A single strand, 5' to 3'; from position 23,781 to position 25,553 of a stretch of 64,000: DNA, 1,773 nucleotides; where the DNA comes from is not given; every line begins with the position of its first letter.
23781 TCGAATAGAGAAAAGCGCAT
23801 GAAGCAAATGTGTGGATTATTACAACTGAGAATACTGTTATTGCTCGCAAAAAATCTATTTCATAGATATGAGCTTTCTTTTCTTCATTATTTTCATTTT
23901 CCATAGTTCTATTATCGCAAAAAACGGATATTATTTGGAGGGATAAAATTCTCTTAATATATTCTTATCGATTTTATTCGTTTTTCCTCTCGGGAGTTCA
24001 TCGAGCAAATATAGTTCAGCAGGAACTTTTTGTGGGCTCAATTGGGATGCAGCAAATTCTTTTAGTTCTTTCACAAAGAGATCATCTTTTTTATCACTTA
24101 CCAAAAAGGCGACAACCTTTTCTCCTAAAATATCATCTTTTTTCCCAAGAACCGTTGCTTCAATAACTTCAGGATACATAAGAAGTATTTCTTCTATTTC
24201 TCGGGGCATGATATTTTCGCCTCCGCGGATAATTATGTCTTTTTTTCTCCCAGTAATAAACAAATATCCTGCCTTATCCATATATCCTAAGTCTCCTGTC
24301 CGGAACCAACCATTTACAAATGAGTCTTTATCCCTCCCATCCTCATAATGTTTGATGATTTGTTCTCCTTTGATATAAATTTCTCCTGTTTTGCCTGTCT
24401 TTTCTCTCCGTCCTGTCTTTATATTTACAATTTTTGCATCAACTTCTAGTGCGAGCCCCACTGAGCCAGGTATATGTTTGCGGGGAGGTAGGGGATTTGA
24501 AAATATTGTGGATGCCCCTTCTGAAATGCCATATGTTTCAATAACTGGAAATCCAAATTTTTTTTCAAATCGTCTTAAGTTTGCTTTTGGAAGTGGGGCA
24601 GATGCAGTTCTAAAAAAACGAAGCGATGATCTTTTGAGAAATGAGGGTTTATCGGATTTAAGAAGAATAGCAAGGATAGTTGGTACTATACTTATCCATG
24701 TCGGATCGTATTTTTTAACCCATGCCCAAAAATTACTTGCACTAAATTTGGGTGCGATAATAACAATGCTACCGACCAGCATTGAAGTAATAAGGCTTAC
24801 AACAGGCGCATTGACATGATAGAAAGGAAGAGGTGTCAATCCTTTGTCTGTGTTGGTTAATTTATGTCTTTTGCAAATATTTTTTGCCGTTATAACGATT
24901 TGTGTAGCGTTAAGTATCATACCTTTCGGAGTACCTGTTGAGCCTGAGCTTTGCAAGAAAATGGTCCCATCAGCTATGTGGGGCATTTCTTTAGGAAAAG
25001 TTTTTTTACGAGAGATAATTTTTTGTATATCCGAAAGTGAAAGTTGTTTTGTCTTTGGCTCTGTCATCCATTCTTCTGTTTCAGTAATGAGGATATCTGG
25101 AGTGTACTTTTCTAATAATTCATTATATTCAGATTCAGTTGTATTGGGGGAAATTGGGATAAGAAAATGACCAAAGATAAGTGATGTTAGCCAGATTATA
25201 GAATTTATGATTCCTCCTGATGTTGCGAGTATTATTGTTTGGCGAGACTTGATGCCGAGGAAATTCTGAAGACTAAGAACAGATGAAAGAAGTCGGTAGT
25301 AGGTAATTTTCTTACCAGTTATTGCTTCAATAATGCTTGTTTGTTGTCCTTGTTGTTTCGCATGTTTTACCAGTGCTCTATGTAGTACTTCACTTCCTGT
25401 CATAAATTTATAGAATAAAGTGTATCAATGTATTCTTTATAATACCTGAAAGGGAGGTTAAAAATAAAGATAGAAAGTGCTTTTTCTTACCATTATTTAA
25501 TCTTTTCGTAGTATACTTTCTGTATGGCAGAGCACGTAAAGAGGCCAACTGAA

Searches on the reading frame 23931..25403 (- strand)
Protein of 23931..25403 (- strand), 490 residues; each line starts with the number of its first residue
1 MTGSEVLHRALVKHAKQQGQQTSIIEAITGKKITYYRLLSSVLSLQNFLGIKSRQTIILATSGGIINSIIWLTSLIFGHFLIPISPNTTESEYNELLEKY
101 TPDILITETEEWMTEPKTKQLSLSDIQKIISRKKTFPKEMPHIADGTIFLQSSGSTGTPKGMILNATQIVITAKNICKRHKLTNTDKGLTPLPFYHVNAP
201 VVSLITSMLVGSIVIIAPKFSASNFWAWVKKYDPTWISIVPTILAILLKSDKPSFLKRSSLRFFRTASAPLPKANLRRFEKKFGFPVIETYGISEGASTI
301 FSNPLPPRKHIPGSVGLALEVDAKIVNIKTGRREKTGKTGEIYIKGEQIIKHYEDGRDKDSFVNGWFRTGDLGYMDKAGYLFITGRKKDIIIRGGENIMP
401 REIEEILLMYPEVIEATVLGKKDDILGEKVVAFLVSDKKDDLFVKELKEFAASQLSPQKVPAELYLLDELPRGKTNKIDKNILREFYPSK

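Call 27: search_protein_families(library=pfam, max_evalue=0.001, proteins=[window:23931-25403:-])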
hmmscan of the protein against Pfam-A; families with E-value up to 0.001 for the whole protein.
window:23931-25403:- (490 aa): 2 families
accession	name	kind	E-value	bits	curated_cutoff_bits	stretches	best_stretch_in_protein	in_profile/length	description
PF00501.34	AMP-binding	-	6e-48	164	29.9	1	13-353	3-383/384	AMP-binding enzyme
PF13193.12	AMP-binding_C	-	1.2e-13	52.2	24.5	1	402-476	1-75/76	AMP-binding enzyme C-terminal domain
